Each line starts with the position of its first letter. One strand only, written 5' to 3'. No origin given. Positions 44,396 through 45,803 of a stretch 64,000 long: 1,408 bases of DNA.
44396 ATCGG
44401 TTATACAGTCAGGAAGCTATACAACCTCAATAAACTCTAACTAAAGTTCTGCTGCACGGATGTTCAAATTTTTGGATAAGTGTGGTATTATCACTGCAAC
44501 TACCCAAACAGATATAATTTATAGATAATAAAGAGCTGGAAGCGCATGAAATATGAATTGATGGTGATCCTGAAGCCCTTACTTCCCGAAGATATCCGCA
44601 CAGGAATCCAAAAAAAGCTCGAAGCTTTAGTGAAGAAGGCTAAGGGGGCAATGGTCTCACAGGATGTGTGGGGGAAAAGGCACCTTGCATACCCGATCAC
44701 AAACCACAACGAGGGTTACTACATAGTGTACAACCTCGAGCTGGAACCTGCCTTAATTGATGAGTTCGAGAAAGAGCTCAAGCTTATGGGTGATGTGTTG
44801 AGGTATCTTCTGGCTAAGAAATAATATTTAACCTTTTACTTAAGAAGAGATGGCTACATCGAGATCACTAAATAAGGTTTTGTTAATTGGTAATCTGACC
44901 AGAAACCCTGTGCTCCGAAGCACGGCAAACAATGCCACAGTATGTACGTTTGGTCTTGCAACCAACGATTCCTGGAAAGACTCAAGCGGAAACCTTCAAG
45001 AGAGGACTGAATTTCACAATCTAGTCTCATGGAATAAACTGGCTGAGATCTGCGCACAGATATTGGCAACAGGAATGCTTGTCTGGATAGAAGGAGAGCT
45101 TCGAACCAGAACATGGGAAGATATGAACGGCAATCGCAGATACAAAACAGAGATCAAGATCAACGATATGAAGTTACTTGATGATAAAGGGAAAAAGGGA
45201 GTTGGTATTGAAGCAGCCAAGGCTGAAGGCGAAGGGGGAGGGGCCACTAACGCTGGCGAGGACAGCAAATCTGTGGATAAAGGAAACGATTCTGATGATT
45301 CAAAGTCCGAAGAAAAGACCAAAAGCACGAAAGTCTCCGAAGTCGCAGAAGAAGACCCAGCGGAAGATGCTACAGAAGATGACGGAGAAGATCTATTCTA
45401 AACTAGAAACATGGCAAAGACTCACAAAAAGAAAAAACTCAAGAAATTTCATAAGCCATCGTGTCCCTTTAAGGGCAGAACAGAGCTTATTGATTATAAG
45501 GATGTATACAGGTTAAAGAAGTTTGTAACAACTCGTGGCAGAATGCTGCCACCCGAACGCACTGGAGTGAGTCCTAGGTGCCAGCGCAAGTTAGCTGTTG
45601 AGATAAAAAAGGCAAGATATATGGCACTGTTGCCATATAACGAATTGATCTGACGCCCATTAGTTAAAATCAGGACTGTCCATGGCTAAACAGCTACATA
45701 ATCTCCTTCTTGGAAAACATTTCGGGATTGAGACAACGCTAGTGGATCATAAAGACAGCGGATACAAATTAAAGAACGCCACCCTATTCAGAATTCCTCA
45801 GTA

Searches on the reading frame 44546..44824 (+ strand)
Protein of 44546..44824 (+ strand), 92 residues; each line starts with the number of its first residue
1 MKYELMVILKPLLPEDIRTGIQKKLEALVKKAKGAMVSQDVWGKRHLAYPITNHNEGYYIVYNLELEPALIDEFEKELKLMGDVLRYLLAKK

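Call 3: search_protein_families(library=pfam, proteins=[window:44546-44824:+], max_evalue=1)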
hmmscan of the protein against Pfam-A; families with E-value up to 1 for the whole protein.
window:44546-44824:+ (92 aa): 2 families
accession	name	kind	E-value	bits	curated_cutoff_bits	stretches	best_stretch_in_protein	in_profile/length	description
PF01250.22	Ribosomal_S6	-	1.7e-26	92.6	27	1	2-90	1-89/90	Ribosomal protein S6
PF14613.12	HAM1_C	-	0.22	12.1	27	1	5-32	18-45/162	HAM1-like, C-terminal domain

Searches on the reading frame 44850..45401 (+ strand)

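Call 3: search_protein_families(library=pfam, proteins=[window:44850-45401:+], max_evalue=1)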
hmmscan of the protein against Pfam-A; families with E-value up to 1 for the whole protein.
window:44850-45401:+ (183 aa): 2 families
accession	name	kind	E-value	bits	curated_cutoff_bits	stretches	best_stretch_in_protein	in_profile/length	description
PF00436.31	SSB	-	2.3e-33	114.8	26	1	7-110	1-104/104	Single-strand binding protein family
PF01336.31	tRNA_anti-codon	-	0.014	15.7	27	1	49-110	22-75/75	OB-fold nucleic acid binding domain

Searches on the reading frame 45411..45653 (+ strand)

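Call 3: search_protein_families(library=pfam, proteins=[window:45411-45653:+], max_evalue=1)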
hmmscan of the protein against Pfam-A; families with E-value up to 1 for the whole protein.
window:45411-45653:+ (80 aa): 1 family
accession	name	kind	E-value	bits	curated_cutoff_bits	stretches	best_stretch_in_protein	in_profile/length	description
PF01084.26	Ribosomal_S18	-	2.5e-19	69.5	21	1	26-74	4-52/52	Ribosomal protein S18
